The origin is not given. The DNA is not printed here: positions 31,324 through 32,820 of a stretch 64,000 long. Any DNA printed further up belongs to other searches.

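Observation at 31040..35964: Mobility-gene-free AT-rich island with one methyltransferase and two unrelated nuclease-fold proteins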

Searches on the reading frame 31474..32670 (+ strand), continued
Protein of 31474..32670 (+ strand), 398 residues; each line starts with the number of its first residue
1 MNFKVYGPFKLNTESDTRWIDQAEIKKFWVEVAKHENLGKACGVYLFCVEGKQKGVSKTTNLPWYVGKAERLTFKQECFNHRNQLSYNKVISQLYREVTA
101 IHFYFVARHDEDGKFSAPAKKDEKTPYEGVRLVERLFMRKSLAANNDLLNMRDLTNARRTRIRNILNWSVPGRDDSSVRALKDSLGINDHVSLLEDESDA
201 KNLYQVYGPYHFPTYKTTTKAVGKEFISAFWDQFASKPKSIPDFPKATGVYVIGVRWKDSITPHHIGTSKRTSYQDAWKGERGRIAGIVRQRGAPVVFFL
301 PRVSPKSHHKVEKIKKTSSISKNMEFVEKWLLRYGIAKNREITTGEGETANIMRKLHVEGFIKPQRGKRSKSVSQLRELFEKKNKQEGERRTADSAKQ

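Call 101: get_annotated_region(hit=H5, flank=6000)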
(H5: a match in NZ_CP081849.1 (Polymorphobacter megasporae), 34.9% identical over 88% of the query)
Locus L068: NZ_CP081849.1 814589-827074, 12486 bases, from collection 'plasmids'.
description: Polymorphobacter megasporae strain PAMC 29362 plasmid p29362-2, complete sequence
organism: Polymorphobacter megasporae (NCBI taxid 2835787)
taxonomy: Bacteria; Pseudomonadota; Alphaproteobacteria; Sphingomonadales; Sphingosinicellaceae; Polymorphobacter; Polymorphobacter megasporae
host: -; source: Megaspora,lichen; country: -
typing (MOB-suite, as given by PLSDB): non-mobilizable
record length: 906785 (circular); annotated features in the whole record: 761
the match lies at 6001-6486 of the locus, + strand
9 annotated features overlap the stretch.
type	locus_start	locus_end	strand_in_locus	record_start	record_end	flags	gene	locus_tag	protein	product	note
CDS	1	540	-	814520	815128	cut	-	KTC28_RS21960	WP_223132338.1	PEPxxWA-CTERM sorting domain-containing protein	-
CDS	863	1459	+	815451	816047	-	-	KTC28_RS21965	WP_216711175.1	PEPxxWA-CTERM sorting domain-containing protein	-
CDS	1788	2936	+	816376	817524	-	-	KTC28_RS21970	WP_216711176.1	hypothetical protein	-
CDS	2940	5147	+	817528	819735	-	-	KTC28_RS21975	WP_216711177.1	hypothetical protein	-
CDS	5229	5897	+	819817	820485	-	-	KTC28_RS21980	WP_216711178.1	hypothetical protein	-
CDS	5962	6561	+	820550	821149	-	-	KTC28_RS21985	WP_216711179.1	hypothetical protein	-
CDS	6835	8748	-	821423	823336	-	-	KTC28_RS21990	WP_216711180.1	hypothetical protein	-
CDS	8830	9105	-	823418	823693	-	-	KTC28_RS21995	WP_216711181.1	hypothetical protein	-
CDS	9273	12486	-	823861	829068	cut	-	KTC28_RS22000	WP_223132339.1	hypothetical protein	-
